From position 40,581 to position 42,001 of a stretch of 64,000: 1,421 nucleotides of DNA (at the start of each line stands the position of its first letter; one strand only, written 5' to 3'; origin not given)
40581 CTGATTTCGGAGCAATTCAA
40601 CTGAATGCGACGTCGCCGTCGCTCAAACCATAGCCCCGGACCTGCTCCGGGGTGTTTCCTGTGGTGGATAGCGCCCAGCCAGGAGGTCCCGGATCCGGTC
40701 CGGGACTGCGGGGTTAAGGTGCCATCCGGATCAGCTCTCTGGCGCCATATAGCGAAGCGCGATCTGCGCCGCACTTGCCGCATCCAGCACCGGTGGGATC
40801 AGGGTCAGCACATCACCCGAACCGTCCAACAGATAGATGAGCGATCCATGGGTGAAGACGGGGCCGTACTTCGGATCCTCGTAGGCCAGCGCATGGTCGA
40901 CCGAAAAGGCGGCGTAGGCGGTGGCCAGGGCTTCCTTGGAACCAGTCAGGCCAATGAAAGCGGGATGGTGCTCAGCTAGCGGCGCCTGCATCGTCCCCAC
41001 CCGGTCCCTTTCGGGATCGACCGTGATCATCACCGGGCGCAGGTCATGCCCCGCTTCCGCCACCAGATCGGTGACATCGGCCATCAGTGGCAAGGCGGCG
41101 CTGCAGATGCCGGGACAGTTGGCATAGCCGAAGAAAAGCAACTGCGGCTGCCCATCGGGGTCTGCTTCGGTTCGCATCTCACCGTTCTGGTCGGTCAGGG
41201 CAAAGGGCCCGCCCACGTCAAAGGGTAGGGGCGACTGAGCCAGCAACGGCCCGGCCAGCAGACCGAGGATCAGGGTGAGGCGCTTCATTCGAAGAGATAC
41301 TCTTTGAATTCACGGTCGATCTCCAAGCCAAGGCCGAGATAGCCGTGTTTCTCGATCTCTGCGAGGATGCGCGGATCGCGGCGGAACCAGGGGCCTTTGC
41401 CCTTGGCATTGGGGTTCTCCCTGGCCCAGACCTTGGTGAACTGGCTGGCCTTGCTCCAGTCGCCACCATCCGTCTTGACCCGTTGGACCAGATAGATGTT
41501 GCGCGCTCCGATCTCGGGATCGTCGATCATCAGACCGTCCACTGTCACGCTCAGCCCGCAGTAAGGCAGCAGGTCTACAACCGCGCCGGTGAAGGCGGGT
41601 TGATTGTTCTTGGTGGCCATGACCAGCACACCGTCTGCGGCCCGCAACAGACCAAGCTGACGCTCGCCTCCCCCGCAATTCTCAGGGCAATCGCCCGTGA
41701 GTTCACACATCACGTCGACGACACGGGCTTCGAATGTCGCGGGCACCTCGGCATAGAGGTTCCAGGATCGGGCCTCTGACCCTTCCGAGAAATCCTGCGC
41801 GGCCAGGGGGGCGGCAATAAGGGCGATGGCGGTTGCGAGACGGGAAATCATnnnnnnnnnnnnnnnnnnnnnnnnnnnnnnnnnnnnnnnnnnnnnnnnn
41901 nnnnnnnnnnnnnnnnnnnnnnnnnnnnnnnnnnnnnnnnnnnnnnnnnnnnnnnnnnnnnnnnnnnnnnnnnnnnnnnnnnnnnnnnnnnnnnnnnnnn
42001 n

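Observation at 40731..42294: Operon of two paralogous exported CxxxC proteins of unknown function plus a dedicated SCO chaperone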

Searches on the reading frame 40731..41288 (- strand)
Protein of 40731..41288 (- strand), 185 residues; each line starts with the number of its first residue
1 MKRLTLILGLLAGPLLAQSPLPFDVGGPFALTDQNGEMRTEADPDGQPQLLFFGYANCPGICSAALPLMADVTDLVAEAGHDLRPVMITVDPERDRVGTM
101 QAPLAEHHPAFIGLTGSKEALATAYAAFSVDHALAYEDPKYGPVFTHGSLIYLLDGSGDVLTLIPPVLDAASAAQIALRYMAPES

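Call 3: search_protein_families(library=pfam, proteins=[window:40731-41288:-], max_evalue=1)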
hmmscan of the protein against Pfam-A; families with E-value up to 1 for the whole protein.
window:40731-41288:- (185 aa): 4 families
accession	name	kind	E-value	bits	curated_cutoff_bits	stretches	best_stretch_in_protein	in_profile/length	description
PF02630.20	SCO1-SenC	-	6.5e-39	133.4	22.8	1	26-159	1-133/134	SCO1/SenC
PF00578.27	AhpC-TSA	-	0.012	16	26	1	29-129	8-102/124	AhpC/TSA family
PF13098.12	Thioredoxin_2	-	0.025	15.4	27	1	44-130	3-76/104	Thioredoxin-like domain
PF08534.16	Redoxin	-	0.097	12.9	26.6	1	34-127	16-105/148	Redoxin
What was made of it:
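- On SCO1/SenC (PF02630), third gene: E 6.5e-39, residues 26-159 against profile positions 1-133 of 134 (call 3).
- Checked: The third gene is a clear SCO1/SenC (Pfam PF02630, E 6.5e-39, call 3).
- SCO has a thioredoxin-like fold with weak AhpC/Redoxin similarity (call 3).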

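Call 4: search_protein_families(library=ncbifam, proteins=[window:40731-41288:-], max_evalue=1)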
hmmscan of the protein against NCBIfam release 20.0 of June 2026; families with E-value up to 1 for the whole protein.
window:40731-41288:- (185 aa): 0 families
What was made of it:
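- Tried and rejected: Pfam and NCBIfam scans of A and B gave nothing (calls 3, 4).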

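Call 50: search_solved_structures(query=window:40731-41288:-, max_evalue=0.00001, show_alignments=1)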
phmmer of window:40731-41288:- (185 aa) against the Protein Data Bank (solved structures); distinct sequences matched with E-value up to 0.00001: 13.
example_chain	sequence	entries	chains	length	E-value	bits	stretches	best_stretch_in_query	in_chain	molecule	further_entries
4wbj_A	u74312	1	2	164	1.1e-22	84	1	22-161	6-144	Blr1131 protein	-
4wbr_D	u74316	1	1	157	5.3e-22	81.9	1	25-161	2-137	Blr1131 protein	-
4txo_D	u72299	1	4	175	2.9e-21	79.4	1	21-161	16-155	Blr1131 protein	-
2rli_A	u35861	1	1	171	3.8e-21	79.1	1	26-158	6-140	SCO2 protein homolog, mitochondrial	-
2gqk_A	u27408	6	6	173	1.3e-20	77.3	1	25-163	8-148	SCO1 protein homolog, mitochondrial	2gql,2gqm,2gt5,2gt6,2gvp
2ggt_A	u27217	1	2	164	1.6e-20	77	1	25-163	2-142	SCO1 protein homolog, mitochondrial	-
2hrf_A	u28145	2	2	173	1.8e-20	76.9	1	25-163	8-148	SCO1 protein homolog, mitochondrial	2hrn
6n5u_A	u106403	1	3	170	1.8e-20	76.9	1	25-155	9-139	Protein SCO1 homolog 1, mitochondrial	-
1wp0_A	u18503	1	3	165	2.1e-19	73.4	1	27-163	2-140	SCO1 protein homolog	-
2b7j_A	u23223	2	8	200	3.8e-17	66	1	25-162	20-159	SCO1 protein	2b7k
2k6v_A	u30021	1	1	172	2.5e-12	50.3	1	29-139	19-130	Putative cytochrome c oxidase assembly protein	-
4bpy_A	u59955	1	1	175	1.3e-10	44.8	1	29-155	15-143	SCO PROTEIN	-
4hde_A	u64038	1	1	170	1.1e-06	31.9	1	19-162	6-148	SCO1/SenC family lipoprotein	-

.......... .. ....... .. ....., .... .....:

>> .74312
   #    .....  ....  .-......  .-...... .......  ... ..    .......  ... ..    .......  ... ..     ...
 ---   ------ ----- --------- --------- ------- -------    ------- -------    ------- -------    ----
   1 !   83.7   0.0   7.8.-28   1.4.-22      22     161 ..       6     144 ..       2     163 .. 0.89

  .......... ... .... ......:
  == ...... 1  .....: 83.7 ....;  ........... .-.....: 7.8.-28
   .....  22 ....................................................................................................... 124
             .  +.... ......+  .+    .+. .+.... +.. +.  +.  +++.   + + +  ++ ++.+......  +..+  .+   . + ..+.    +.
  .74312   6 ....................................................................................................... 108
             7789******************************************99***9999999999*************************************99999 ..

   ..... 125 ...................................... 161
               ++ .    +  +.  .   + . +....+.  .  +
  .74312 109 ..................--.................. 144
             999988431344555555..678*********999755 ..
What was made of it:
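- On SCO1/SenC (PF02630), third gene: PDB ScoI, E 1e-22 (call 50).
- Checked: Its best solved relative is Bradyrhizobium ScoI, 4wbj, E 1e-22 (call 50).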

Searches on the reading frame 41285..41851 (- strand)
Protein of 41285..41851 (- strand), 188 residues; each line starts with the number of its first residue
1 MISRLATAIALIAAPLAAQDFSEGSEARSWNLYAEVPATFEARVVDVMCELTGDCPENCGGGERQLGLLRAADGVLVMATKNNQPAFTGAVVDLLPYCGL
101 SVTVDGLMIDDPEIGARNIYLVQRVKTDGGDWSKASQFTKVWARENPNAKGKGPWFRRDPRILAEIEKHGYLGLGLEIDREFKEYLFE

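Call 3: search_protein_families(library=pfam, proteins=[window:41285-41851:-], max_evalue=1)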
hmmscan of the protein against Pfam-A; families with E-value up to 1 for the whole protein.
window:41285-41851:- (188 aa): 0 families

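Call 4: search_protein_families(library=ncbifam, proteins=[window:41285-41851:-], max_evalue=1)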
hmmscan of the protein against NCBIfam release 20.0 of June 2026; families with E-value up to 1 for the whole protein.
window:41285-41851:- (188 aa): 0 families

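Call 7: search_solved_structures(query=window:41285-41851:-, max_evalue=10)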
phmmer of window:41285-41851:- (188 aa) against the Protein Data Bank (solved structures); distinct sequences matched with E-value up to 10: 1.
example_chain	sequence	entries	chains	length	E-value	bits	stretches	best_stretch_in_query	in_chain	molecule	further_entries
4qks_A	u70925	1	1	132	0.91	12.4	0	134-170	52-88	DE NOVO PROTEIN 6XTRP/PV2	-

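Call 9: find_homologous_proteins(query=window:41285-41851:-, max_evalue=0.001)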
Query window:41285-41851:- (188 aa): 1366 proteins with E <= 0.001 among 2119 candidates; the best 120 are listed.
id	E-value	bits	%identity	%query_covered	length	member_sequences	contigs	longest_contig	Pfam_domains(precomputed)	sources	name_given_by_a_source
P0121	1.0e-122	425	100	100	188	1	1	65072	-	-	-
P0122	2.4e-100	352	83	98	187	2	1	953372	-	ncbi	-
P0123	1.6e-96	339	79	99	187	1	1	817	-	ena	-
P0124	7.1e-96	337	77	100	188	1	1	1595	-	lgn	-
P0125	9.1e-96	337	78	100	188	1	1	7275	-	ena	-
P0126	1.1e-95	337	80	100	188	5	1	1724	-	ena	-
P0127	1.4e-95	336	78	98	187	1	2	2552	-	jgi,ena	-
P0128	2.6e-95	335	78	100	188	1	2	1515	-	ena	-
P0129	2.9e-95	335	79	99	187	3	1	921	-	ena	-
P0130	4.1e-94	332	80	90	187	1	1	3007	-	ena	-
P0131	5.9e-94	331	80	90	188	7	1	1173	-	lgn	-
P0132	8.8e-94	331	80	90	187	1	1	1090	-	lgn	-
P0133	9.9e-94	330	77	100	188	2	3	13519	-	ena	-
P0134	1.0e-93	330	79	90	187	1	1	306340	-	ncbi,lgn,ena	-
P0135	3.7e-93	328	79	90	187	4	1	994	-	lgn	-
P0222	6.2e-80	285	69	93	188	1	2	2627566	-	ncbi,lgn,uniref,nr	ncbi:hypothetical protein [Meridianimarinicoccus aquatilis]|uniref:DUF2147 domain-containing protein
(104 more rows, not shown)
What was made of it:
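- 41285..41851 (-): Gene B: exported 188-aa paralogue of A with four invariant Cys and no conserved His. 1366 relatives (call 9).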

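Call 15: search_solved_structures(query=A2, max_evalue=10)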
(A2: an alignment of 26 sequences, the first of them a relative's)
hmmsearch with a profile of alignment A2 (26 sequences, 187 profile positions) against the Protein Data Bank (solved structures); distinct sequences matched with E-value up to 10: 8.
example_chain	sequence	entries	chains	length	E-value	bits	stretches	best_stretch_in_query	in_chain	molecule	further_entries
4qks_A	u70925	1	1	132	0.00014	24.6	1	130-169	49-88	DE NOVO PROTEIN 6XTRP/PV2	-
3q7y_A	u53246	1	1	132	0.0022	20.7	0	137-169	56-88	De novo designed beta-trefoil architecture with symmetric primary structure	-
3o4d_A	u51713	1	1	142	0.0085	18.8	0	130-169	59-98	de novo designed beta-trefoil architecture with symmetric primary structure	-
4qkr_A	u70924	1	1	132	0.021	17.5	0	134-169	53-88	DE NOVO PROTEIN 6XTYR/PV2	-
3q7w_A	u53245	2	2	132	0.12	15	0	130-169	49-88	de novo designed beta-trefoil architecture with symmetric primary structure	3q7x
3ogf_A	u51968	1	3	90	0.2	14.3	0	131-169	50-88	de novo designed dimeric trefoil-fold sub-domain which forms homo-trimer assembly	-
4d8h_A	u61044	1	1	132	0.83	12.3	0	135-169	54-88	de novo protein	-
1ni3_A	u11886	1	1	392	1.6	11.4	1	48-134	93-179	YchF GTP-binding protein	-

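Call 25: predict_structure(alignment_id=A2)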
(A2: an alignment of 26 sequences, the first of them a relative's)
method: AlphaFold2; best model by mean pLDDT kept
length: 188 residues; sequences in the alignment: 26
mean_pLDDT: 72.9   pTM: 0.66
mean pLDDT of the five models: 72.9, 72.5, 71.7, 71.1, 70.2
residues with pLDDT >= 90: 46; 70-90: 66; 50-70: 42; < 50: 34
segments of 3 or more residues with pLDDT < 50: 13-17, 85-88, 170-179, 182-188
pLDDT, mean of each block of 10 residues (from residue 1): 55 54 87 84 93 87 84 90 53 85 91 80 90 81 67 49 57 48 44
secondary structure, 60 per line:
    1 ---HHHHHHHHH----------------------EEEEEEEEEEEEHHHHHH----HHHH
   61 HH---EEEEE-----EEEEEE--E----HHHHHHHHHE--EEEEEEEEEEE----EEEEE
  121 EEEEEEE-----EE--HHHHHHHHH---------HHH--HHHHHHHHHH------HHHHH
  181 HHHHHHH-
elements in order: H4-12 E35-46 H47-52 H57-62 E66-70 E76-81 H89-97 E101-111 E116-127 H137-145 H160-169 H176-187
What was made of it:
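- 41285..41851 (-): AlphaFold pLDDT 73 (call 25).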

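Call 28: fold_search(model_id=the predicted structure, library=pdb)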
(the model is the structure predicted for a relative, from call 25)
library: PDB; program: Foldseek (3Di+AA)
matches with E <= 10: 426; with E <= 0.001: 0
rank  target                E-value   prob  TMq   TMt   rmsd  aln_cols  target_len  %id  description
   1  4o2d_A                1.1e-01  0.38  0.27  0.10  14.7       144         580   14  Crystal structure of aspartyl-tRNA synthetase from Mycobacterium smegmatis with bound aspartic acid (released 2014-01-22)
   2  1efw_A                1.1e-01  0.23  0.25  0.10  15.8       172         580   13  Crystal structure of aspartyl-tRNA synthetase from Thermus thermophilus complexed to tRNAasp from Escherichia coli (released 2000-06-19)
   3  1eov                  1.3e-01  0.35  0.27  0.13   9.7       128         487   14  FREE ASPARTYL-TRNA SYNTHETASE (ASPRS) (E.C. 6.1.1.12) FROM YEAST (released 2000-09-24)
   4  5w25_A                1.3e-01  0.28  0.24  0.10  14.0       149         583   10  Crystal structure of Aspartyl-tRNA synthetase from Mycobacterium tuberculosis complexed with L-Aspartic Acid (released 2017-06-14)
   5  6wom_A                1.3e-01  0.25  0.27  0.11  16.8       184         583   11  Crystal structure of Aspartyl-tRNA ligase from Elizabethkingia sp. (released 2020-05-13)
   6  8w7m_5                1.7e-01  0.12  0.19  0.08  20.9       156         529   12  Yeast replisome in state V (released 2023-12-06)
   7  8aaj_C                2.0e-01  0.51  0.26  0.40  13.2       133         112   11  Crystal structure of the Pyrococcus abyssi RPA (apo form) (released 2023-05-03)
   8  2yv5                  2.1e-01  0.57  0.23  0.15   5.1        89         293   13  Crystal structure of Yjeq from Aquifex aeolicus (released 2008-04-15)
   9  2z4h_A                2.1e-01  0.51  0.27  0.27   8.5       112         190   10  Crystal structure of the Cpx pathway activator NlpE from Escherichia coli (released 2007-09-04)
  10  9c9y_B                2.2e-01  0.13  0.19  0.21   9.4       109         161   14  Human TOP3B-TDRD3 core complex in DNA pre-cleavage state (released 2024-07-17)
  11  5hgq_B                2.5e-01  0.25  0.27  0.12  16.3       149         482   11  Loa loa Lysyl-tRNA synthetase in complex with Cladosporin. (released 2016-10-26)
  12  8d0b_C                2.7e-01  0.25  0.25  0.36  12.7       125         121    9  Human CST-DNA polymerase alpha/primase preinitiation complex bound to 4xTEL-foldback template (released 2022-06-22)
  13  7pmk_5                2.8e-01  0.15  0.22  0.07  16.2       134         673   13  S. cerevisiae replisome-SCF(Dia2) complex bound to double-stranded DNA (conformation I) (released 2021-11-10)
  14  6hv9_7                2.8e-01  0.08  0.19  0.07  23.8       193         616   10  S. cerevisiae CMG-Pol epsilon-DNA (released 2018-12-12)
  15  5hgq_C                3.0e-01  0.16  0.20  0.10  11.0       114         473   14  Loa loa Lysyl-tRNA synthetase in complex with Cladosporin. (released 2016-10-26)
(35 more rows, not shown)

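Call 78: search_protein_families(library=pfam, alignment_id=A2, max_evalue=1)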
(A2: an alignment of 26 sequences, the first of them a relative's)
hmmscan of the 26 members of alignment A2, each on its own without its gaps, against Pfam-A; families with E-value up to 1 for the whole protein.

A. member 1, P0121 (188 aa): 0 families

B. families by the number of members that match (of 26 scanned): 3 families
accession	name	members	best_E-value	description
PF11937.13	DUF3455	1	0.045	Protein of unknown function (DUF3455)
PF04250.19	DUF429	1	0.057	Protein of unknown function (DUF429)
PF11418.13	Scaffolding_pro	1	0.18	Phi29 scaffolding protein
